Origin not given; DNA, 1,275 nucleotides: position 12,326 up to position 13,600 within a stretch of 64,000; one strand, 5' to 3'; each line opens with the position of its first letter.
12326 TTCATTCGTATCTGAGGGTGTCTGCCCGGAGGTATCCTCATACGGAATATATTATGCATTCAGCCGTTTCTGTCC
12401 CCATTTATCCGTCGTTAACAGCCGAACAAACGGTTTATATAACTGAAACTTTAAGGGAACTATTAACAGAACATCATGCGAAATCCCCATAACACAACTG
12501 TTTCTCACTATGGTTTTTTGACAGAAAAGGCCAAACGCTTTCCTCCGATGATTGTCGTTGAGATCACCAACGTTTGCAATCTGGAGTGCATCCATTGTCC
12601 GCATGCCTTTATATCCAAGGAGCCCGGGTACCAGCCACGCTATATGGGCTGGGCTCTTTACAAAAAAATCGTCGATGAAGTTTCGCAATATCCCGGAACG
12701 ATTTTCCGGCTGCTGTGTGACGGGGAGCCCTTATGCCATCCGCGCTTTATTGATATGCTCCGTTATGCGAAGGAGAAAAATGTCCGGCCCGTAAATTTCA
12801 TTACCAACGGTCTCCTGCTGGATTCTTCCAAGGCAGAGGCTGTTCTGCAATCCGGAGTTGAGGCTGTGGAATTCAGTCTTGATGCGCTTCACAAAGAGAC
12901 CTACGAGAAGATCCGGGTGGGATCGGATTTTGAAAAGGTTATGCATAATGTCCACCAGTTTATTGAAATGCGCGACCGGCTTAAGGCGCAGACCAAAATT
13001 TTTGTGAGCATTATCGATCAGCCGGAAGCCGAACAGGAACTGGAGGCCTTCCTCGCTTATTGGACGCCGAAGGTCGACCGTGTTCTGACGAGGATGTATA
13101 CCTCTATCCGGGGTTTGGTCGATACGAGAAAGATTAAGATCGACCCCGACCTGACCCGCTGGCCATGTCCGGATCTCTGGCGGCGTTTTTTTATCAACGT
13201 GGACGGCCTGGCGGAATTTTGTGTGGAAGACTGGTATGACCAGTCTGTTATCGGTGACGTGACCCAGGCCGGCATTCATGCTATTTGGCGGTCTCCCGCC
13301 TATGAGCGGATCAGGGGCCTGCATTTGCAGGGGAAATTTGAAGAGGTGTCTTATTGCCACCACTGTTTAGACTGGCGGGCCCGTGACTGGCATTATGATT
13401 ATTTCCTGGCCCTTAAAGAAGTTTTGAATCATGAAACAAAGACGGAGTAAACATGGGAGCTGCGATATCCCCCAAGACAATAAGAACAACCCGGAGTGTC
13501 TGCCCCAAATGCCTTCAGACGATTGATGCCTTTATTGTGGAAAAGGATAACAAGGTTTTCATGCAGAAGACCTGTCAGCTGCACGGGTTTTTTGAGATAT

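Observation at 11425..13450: DegT aminotransferase + rSAM-SPASM/twitch pair (occurs twice): a BtrS/BtrN-like oxidise-then-transaminate logic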

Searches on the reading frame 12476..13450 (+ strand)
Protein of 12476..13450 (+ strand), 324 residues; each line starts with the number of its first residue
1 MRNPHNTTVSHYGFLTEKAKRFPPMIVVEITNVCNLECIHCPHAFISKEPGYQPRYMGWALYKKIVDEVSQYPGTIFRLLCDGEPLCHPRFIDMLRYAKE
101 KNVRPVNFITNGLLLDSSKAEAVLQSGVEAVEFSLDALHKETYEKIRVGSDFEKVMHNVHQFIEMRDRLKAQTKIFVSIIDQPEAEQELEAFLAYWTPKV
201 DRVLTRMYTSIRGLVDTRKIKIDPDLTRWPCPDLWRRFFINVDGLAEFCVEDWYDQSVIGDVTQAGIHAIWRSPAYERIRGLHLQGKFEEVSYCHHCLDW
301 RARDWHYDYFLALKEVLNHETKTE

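Call 4: search_protein_families(library=pfam, proteins=[window:12476-13450:+], max_evalue=0.01)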
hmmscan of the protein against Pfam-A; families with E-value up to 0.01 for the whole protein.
window:12476-13450:+ (324 aa): 2 families
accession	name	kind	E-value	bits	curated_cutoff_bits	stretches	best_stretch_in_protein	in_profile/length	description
PF04055.27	Radical_SAM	-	1.8e-17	64.5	29.5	1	28-165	1-139/166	Radical SAM superfamily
PF13186.11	SPASM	-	9.3e-11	42.3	21.5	1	231-297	1-66/67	Iron-sulfur cluster-binding domain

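Call 9: search_protein_families(library=ncbifam, proteins=[window:12476-13450:+], max_evalue=0.001)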
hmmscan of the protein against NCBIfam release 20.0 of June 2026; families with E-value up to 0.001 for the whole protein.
window:12476-13450:+ (324 aa): 43 families (the best 25 are shown)
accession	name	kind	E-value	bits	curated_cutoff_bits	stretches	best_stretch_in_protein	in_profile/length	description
TIGR04321.1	spiroSPASM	subfamily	6.1e-31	107.6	250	1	19-300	226-505/510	spiro-SPASM protein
TIGR04317.1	W_rSAM_matur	equivalog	2.9e-29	102.3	380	1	26-184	6-159/349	tungsten cofactor oxidoreductase radical SAM maturase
TIGR04311.1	rSAM_Geo_metal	subfamily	8e-24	84.4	400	1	22-194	1-172/423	radical SAM/SPASM family putative metalloenzyme maturase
NF033640.1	N_Twi_rSAM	subfamily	9.8e-18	64.4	170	2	22-180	109-283/398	twitch domain-containing radical SAM protein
TIGR04054.1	rSAM_NirJ1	equivalog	3.1e-17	62.3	650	1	22-169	34-176/387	putative heme d1 biosynthesis radical SAM protein NirJ1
TIGR04055.1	rSAM_NirJ2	equivalog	1.3e-16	61.1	500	1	27-158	3-129/326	putative heme d1 biosynthesis radical SAM protein NirJ2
TIGR04545.1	rSAM_ahbD_hemeb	equivalog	1.9e-16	60.4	500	1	25-162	1-134/339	heme b synthase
NF001199.0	PRK00164.2-1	equivalog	9.4e-16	57.8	231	1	27-165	15-148/308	GTP 3',8-cyclase MoaA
TIGR02668.1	moaA_archaeal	equivalog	1.4e-15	57.1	325.25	1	28-164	14-145/303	GTP 3',8-cyclase MoaA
TIGR02666.1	moaA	equivalog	1.7e-15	56.8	284.05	1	27-167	13-155/336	GTP 3',8-cyclase MoaA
TIGR03962.1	mycofact_rSAM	equivalog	2.9e-15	56.3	265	1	24-165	12-147/339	mycofactocin radical SAM maturase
TIGR04053.2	TIGR04053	equivalog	5.6e-15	55.5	395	1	22-181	6-164/366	TIGR04053 family radical SAM/SPASM domain-containing protein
TIGR04546.1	rSAM_ahbC_deAc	equivalog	8.7e-15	54.4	650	1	23-160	38-170/390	12,18-didecarboxysiroheme deacetylase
TIGR04251.1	SCM_rSAM_ScmF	equivalog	5.1e-14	52.4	400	1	28-165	8-144/353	SynChlorMet cassette radical SAM/SPASM protein ScmF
TIGR04347.1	pseudo_SAM_Halo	equivalog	6.4e-14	52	525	1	19-159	33-168/390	TIGR04347 family pseudo-SAM/SPASM protein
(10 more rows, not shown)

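Call 10: search_solved_structures(query=window:12476-13450:+, max_evalue=1)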
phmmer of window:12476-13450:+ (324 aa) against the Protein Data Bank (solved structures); distinct sequences matched with E-value up to 1: 16.
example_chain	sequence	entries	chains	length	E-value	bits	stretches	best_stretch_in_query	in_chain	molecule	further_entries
4m7s_A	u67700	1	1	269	8.2e-10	41.5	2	24-166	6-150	BtrN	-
4m7t_A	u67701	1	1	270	1.5e-09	40.7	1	23-166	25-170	BtrN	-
8hzv_A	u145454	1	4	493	0.00066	22.1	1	33-175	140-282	Radical S-Adenosyl-L-methionine Enzyme DesII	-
8hzy_A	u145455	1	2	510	0.00071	22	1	33-175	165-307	DesII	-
7bi7_A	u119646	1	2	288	0.0018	20.7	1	24-162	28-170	FeMo cofactor biosynthesis protein NifB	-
7jmb_A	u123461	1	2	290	0.0018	20.7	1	24-162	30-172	Nitrogenase iron-molybdenum cofactor biosynthesis protein NifB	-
7jma_A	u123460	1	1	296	0.0019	20.6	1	24-162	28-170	Nitrogenase iron-molybdenum cofactor biosynthesis protein NifB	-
7tol_A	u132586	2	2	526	0.0026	20.2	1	26-217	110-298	glycerol dibiphytanyl glycerol tetraether - macrocyclic archaeol synthase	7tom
6y1x_A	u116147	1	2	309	0.007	18.8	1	17-142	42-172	Radical SAM domain protein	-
9dgw_A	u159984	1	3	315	0.014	17.8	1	23-159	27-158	Radical SAM core domain-containing protein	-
6b4c_A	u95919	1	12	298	0.015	17.7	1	23-159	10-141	Viperin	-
7n7i_A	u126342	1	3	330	0.015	17.7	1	22-159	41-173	Viperin-like enzyme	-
9dfw_A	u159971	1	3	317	0.015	17.7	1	23-158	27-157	Radical SAM core domain-containing protein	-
6c8v_A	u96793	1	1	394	0.069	15.5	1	23-146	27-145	Coenzyme PQQ synthesis protein E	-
7wzv_A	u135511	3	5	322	0.08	15.3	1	18-135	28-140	4Fe-4S cluster-binding domain-containing protein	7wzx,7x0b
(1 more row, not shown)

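Call 12: find_homologous_proteins(query=window:12476-13450:+, max_evalue=0.001)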
Query window:12476-13450:+ (324 aa): 274 proteins with E <= 0.001 among 863 candidates; the best 120 are listed.
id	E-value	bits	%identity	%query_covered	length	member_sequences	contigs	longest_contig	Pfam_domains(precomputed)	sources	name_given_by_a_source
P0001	2.3e-227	772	100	100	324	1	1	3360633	PF13186.12,PF04055.28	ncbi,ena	-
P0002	2.0e-157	542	69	98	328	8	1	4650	PF13186.12,PF04055.28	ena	-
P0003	1.9e-155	535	71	94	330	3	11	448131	PF13186.12,PF04055.28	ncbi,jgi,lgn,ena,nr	ncbi:MAG TPA: radical SAM/SPASM domain-containing protein [Candidatus Omnitrophota bacterium]|nr:rad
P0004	2.1e-151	522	74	91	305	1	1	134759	PF13186.12,PF04055.28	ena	-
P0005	1.3e-149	516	69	95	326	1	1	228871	PF13186.12,PF04055.28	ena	-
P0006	3.5e-142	492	64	97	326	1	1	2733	PF13186.12,PF04055.28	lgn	-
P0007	1.3e-139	483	64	95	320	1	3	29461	PF13186.12,PF04055.28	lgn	-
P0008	3.1e-134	465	64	95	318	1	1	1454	PF13186.12,PF04055.28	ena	-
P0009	7.3e-134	464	61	97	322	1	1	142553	PF13186.12,PF04055.28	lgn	-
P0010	1.8e-133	463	61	97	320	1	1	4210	PF13186.12,PF04055.28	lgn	-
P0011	2.1e-133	463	61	96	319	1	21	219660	PF13186.12,PF04055.28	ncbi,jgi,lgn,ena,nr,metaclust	ncbi:MAG: hypothetical protein A2Y03_05675 [Omnitrophica WOR_2 bacterium GWF2_38_59]|nr:MAG: hypothe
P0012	2.7e-133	462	60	98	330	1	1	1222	PF13186.12,PF04055.28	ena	-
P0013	6.9e-133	461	74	82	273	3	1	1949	PF13186.12,PF04055.28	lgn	-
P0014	2.9e-132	459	63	96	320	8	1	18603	PF13186.12,PF04055.28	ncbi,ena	-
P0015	1.0e-131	457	61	96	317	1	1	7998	PF13186.12,PF04055.28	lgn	-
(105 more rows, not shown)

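Call 13: find_encoding_contigs(protein=window:12476-13450:+, flank=10000, max_places=6)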
Protein window:12476-13450:+ (324 aa): no gene with exactly this product is on record in the collection.

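Call 15: find_related_loci(query=A1, collection=genome_contigs, flank=10000)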
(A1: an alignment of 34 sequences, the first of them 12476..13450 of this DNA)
Query A1 (324 aa) in genome_contigs; peptide patterns used: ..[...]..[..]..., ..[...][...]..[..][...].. (x = any residue, [..] = any of these).
325 stretches matched a pattern; 269 encode a relative of the query (tblastn E <= 1e-3); the best 80 are kept; 79 distinct loci.
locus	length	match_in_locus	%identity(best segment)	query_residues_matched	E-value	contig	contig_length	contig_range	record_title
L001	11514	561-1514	70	1-318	2e-159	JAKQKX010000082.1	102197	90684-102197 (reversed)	MAG: Candidatus Omnitrophota bacterium isolate USDV_maxbin.135_sub k141_1200570, whole genome shotgun sequence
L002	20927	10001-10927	63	9-317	2e-137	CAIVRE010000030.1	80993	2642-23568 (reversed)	MAG: Candidatus Omnitrophica bacterium isolate AM-lipid-02-D9_bin-0629 genome assembly, contig: bin-0629:30/34, whole ge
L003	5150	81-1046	61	1-322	5e-137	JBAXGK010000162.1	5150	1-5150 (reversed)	MAG: Candidatus Omnitrophota bacterium isolate ELA295 MAG295_162, whole genome shotgun sequence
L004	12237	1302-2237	63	11-322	1e-135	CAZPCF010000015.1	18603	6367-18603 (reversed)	MAG TPA_asm: uncultured bacterium isolate SRP178699_co1_136 genome assembly, contig: NODE_3644_length_18603_cov_5.055154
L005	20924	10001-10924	59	11-318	2e-131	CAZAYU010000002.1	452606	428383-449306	MAG TPA_asm: uncultured Planctomycetia bacterium isolate binchicken_co49_31 genome assembly, contig: NODE_2_length_45260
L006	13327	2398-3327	60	12-321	3e-131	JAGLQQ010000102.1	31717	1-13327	MAG: Candidatus Omnitrophota bacterium isolate RS_8_62 ROV157_8.bin.62.fa_102, whole genome shotgun sequence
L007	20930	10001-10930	61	12-321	1e-130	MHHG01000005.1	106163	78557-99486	MAG: Omnitrophica WOR_2 bacterium RIFOXYA2_FULL_38_17 rifoxya2_full_scaffold_112, whole genome shotgun sequence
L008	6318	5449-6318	60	12-301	2e-126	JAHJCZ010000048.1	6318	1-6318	MAG: Candidatus Omnitrophota bacterium isolate Modern_marine.mb.324 Modern_marine.mb.324_k141_725461, whole genome shotg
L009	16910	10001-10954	52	6-323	1e-121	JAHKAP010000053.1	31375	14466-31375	MAG: Candidatus Omnitrophota bacterium isolate Undefined_mixed_planktonic.mb.47 Undefined_mixed_pl.mb.47_k141_887006, wh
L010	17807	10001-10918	71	19-324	8e-156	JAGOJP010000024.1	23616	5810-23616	MAG: Candidatus Omnitrophota bacterium isolate Go_SlDig_bin_317 Go_SlDig_6023_length_23616_cov_4.491336, whole genome sh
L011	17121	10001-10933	54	6-317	1e-116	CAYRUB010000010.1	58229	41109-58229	MAG TPA_asm: uncultured Planctomycetales bacterium isolate binchicken_co220_28 genome assembly, contig: NODE_233_length_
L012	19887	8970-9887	53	12-317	2e-112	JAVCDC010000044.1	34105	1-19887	MAG: Candidatus Tritonobacter lacicola isolate MAG_3300035698_867 Ga0374944_519775, whole genome shotgun sequence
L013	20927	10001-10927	50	12-318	2e-107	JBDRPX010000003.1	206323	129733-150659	MAG: Candidatus Omnitrophota bacterium isolate MEGAHIT-group-2.14 k141_186628, whole genome shotgun sequence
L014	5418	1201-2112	49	12-316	2e-105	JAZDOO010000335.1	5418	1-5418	MAG: Pseudomonadota bacterium isolate MEGAHIT-group-0.780 k141_9123571, whole genome shotgun sequence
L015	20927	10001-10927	48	10-316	8e-102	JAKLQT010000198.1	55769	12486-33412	MAG: Candidatus Omnitrophota bacterium isolate bin S2.42 k141_528456, whole genome shotgun sequence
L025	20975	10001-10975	43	12-318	2e-86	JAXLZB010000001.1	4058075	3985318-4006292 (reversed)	MAG: Nitrospiraceae bacterium isolate STL-NOB1 C1.213.fa-1, whole genome shotgun sequence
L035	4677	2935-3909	40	12-318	9e-82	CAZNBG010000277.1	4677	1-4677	MAG TPA_asm: uncultured Nitrospira sp. isolate binchicken_co185_85 genome assembly, contig: NODE_41801_length_4677_cov_3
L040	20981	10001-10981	41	12-321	4e-84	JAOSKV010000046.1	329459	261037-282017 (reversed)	MAG: Xanthobacteraceae bacterium isolate FR_38 FR-Xanthobacteraceae-1_s7, whole genome shotgun sequence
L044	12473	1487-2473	39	12-321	7e-80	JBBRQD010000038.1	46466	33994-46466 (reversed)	MAG: Planctomycetota bacterium isolate metawrap_la1_16 W_la1_16_k141_2042422L_46466_cov_23.9772, whole genome shotgun se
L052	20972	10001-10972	42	2-320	4e-74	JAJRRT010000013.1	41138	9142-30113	MAG: Deltaproteobacteria bacterium isolate Dive100_bin3.49 k141_168628, whole genome shotgun sequence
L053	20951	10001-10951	40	12-324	4e-73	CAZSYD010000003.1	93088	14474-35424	MAG TPA_asm: uncultured Ignavibacteriales bacterium isolate binchicken_co228_521 genome assembly, contig: NODE_161_lengt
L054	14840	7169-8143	40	12-318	6e-82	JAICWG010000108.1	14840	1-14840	MAG: Nitrospira sp. isolate LS_FP_2_bin.31 k141_3461947_length_14840_cov_15.1042, whole genome shotgun sequence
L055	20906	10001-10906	39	12-309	4e-72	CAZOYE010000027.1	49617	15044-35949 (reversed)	MAG TPA_asm: uncultured Ignavibacteria bacterium isolate SRP323723_co1_129 genome assembly, contig: NODE_563_length_4961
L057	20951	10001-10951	37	12-324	1e-71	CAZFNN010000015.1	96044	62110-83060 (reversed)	MAG TPA_asm: uncultured Ignavibacteria bacterium isolate SRP323723_co1_126 genome assembly, contig: NODE_198_length_9604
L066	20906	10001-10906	37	12-309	2e-66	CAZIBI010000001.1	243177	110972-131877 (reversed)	MAG TPA_asm: uncultured Ignavibacteria bacterium isolate binchicken_co199_86 genome assembly, contig: NODE_46_length_243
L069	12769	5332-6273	38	12-320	5e-64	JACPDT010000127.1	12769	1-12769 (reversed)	MAG: Armatimonadetes bacterium isolate NC_groundwater_316_Ag_B-0.1um_55_8 GD18-4_B1_scaffold_438885, whole genome shotgu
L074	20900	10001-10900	37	12-305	8e-63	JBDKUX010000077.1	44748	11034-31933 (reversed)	MAG: Smithella sp. isolate 8_bin.29 c_000000642338, whole genome shotgun sequence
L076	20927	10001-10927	35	1-305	2e-61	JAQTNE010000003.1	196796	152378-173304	MAG: Sulfuricella sp. isolate STA_57 NODE_144_length_196796_cov_29.984980_Sandtown_A, whole genome shotgun sequence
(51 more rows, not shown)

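Call 23: search_protein_families(library=pfam, proteins=[L076:5066-6058:+, L076:6055-6918:+, L076:6929-7687:+, L076:7504-8706:+, L076:8749-9975:+, L076:10996-11766:+, L076:11760-12464:+, L076:12513-13472:+, L076:13668-14429:+, L076:14507-16171:+], max_evalue=0.0001)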
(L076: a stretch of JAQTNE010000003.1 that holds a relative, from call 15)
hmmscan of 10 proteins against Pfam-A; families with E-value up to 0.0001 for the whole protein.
L076:5066-6058:+ (330 aa): 1 family
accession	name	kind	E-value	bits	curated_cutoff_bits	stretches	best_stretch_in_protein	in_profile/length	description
PF01063.24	Aminotran_4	-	2.4e-48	165.4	28.5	1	37-272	2-222/223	Amino-transferase class IV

L076:6055-6918:+ (287 aa): 1 family
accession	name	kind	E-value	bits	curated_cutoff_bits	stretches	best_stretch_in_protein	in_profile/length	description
PF01261.30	AP_endonuc_2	-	1.4e-27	97.4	31.1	1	54-262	21-242/249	Xylose isomerase-like TIM barrel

L076:6929-7687:+ (252 aa): 3 families
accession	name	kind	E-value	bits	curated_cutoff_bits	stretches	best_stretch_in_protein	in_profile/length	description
PF13561.12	adh_short_C2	-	2.1e-56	191.6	27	1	16-248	5-234/236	Enoyl-(Acyl carrier protein) reductase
PF00106.31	adh_short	-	8.6e-46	156.3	26.6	1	8-186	1-182/195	short chain dehydrogenase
PF08659.16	KR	-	2.3e-08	34.6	22.6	1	9-168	2-164/180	KR domain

L076:7504-8706:+ (400 aa): 1 family
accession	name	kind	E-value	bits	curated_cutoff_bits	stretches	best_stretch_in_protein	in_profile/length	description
PF03706.18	LPG_synthase_TM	-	3.6e-48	165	33.4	1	84-365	2-295/302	Lysylphosphatidylglycerol synthase TM region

L076:8749-9975:+ (408 aa): 1 family
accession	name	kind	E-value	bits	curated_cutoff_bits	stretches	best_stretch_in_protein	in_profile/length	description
PF01041.23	DegT_DnrJ_EryC1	-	9.3e-102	341.3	19.8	1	40-403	5-359/360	DegT/DnrJ/EryC1/StrS aminotransferase family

L076:10996-11766:+ (256 aa): 2 families
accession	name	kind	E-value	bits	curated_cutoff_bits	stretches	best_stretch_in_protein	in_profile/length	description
PF05711.17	TylF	-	9e-11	41.9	23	1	59-228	89-242/264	Macrocin-O-methyltransferase (TylF)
PF13578.12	Methyltransf_24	-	3.2e-08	34.8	26.3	1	66-213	1-105/105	Methyltransferase domain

L076:11760-12464:+ (234 aa): 1 family
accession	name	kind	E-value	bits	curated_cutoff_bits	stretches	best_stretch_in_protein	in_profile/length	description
PF08889.16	WbqC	-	7.3e-74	248.7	21.3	1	8-221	1-216/218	WbqC-like protein family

L076:12513-13472:+ (319 aa): 1 family
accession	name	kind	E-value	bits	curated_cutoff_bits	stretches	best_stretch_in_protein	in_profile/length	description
PF00535.33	Glycos_transf_2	-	1e-23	84.6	23.3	1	7-170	1-166/168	Glycosyl transferase family 2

L076:13668-14429:+ (253 aa): 6 families
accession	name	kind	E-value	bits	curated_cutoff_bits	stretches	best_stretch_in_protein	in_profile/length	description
PF13489.12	Methyltransf_23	-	4.9e-19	69.1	27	1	28-178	6-162/164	Methyltransferase domain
PF08241.18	Methyltransf_11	-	4.7e-15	56.4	21.2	1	49-139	1-95/95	Methyltransferase domain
PF08242.18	Methyltransf_12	-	8.5e-12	46.1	30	1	49-137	1-98/98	Methyltransferase domain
PF13649.12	Methyltransf_25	-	2.2e-11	44.7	27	1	48-135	1-97/97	Methyltransferase domain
PF13847.12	Methyltransf_31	-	1.3e-07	31.8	27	1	47-147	6-118/145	Methyltransferase domain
PF07021.18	MetW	-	4.1e-05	23.7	21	1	46-145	15-113/193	Methionine biosynthesis protein MetW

L076:14507-16171:+ (554 aa): 1 family
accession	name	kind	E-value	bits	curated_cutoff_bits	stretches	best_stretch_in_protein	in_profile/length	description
PF13231.12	PMT_2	-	7.9e-11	42.9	26.1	1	84-232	5-152/160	Dolichyl-phosphate-mannose-protein mannosyltransferase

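Call 24: search_protein_families(library=pfam, proteins=[L074:4942-5703:+, L074:7001-7480:+, L074:7569-8609:+, L074:8778-9947:+, L074:10954-11655:+, L074:11684-12634:+, L074:12646-13692:+, L074:13732-14655:+, L074:14669-15403:+, L074:15430-17460:+], max_evalue=0.0001)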
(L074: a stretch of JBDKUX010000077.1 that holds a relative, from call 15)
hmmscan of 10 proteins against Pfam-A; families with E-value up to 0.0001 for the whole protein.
L074:4942-5703:+ (253 aa): 1 family
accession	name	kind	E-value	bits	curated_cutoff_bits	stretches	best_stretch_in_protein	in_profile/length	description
PF02698.23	DUF218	-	2.2e-25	89.5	27.6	1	83-244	2-133/133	DUF218 domain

L074:7001-7480:+ (159 aa): 0 families

L074:7569-8609:+ (346 aa): 9 families
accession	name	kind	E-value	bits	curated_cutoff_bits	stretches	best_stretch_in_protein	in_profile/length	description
PF02719.21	Polysacc_synt_2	-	7.5e-101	337.6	20.2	1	7-282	1-292/293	Polysaccharide biosynthesis protein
PF01370.27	Epimerase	-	7.5e-23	81.6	20.9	1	7-223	1-234/240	NAD dependent epimerase/dehydratase family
PF16363.11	GDP_Man_Dehyd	-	1.9e-15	57.6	27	1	8-129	1-130/332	GDP-mannose 4,6 dehydratase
PF01073.25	3Beta_HSD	-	1.5e-14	54.2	22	1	8-134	1-122/280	3-beta hydroxysteroid dehydrogenase/isomerase family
PF04321.23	RmlD_sub_bind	-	2.5e-09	37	27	1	6-143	2-130/287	RmlD substrate binding domain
PF13460.12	NAD_binding_10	-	1.5e-07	31.9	27.2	1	11-132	1-102/184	NAD(P)H-binding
PF05368.20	NmrA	-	3.1e-06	27.4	27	1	5-124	3-103/298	NmrA-like family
PF07993.18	NAD_binding_4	-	6.2e-06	26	20.1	0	9-136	1-144/258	Male sterility protein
PF08659.16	KR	-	2.1e-05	25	22.6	1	6-89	2-94/180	KR domain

L074:8778-9947:+ (389 aa): 1 family
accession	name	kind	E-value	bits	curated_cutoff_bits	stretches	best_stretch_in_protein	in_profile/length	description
PF01041.23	DegT_DnrJ_EryC1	-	9.7e-105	351.1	19.8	1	19-383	4-359/360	DegT/DnrJ/EryC1/StrS aminotransferase family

L074:10954-11655:+ (233 aa): 1 family
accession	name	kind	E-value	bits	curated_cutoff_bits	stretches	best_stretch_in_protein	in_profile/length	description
PF08889.16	WbqC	-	7e-72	242.2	21.3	1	8-223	1-217/218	WbqC-like protein family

L074:11684-12634:+ (316 aa): 2 families
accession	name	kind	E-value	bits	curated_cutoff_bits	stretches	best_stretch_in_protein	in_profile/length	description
PF00535.33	Glycos_transf_2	-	9.2e-24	84.7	23.3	1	6-150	1-147/168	Glycosyl transferase family 2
PF10111.15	Glyco_tranf_2_2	-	2.3e-05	24.5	27.3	1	6-111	1-104/276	Glycosyltransferase like family 2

L074:12646-13692:+ (348 aa): 2 families
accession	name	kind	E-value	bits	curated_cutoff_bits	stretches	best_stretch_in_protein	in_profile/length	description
PF04055.27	Radical_SAM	-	2.7e-22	80.1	29.5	1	28-162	2-144/166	Radical SAM superfamily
PF13353.11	Fer4_12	-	1.5e-06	29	22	1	26-131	9-115/137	4Fe-4S single cluster domain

L074:13732-14655:+ (307 aa): 7 families
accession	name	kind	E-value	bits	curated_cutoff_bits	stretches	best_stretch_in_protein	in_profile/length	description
PF13489.12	Methyltransf_23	-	6.1e-17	62.3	27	1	96-250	9-161/164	Methyltransferase domain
PF08241.18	Methyltransf_11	-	1.9e-14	54.5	21.2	1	115-205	1-95/95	Methyltransferase domain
PF13649.12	Methyltransf_25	-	4.2e-12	47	27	1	114-201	1-97/97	Methyltransferase domain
PF08242.18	Methyltransf_12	-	2.7e-11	44.5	30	1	115-203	1-98/98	Methyltransferase domain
PF13847.12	Methyltransf_31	-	5.2e-10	39.6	27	1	109-214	2-118/145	Methyltransferase domain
PF07021.18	MetW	-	4.4e-07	30.1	21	1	106-191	9-96/193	Methionine biosynthesis protein MetW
PF02353.26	CMAS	-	4.3e-05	23.4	27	1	85-206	35-165/273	Mycolic acid cyclopropane synthetase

L074:14669-15403:+ (244 aa): 4 families
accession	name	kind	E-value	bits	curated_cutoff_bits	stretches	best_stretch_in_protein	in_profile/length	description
PF13489.12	Methyltransf_23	-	3.6e-15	56.5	27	1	22-173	5-162/164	Methyltransferase domain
PF08241.18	Methyltransf_11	-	1.2e-10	42.3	21.2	1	44-134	1-95/95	Methyltransferase domain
PF13649.12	Methyltransf_25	-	1.7e-08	35.5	27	1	43-130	1-97/97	Methyltransferase domain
PF08242.18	Methyltransf_12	-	5.3e-08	33.9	30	1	44-132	1-98/98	Methyltransferase domain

L074:15430-17460:+ (676 aa): 1 family
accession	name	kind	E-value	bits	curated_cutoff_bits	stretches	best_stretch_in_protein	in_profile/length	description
PF19510.5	DUF6044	-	6.7e-172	573.3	27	2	374-676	282-564/564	Protein of unknown function (DUF6044)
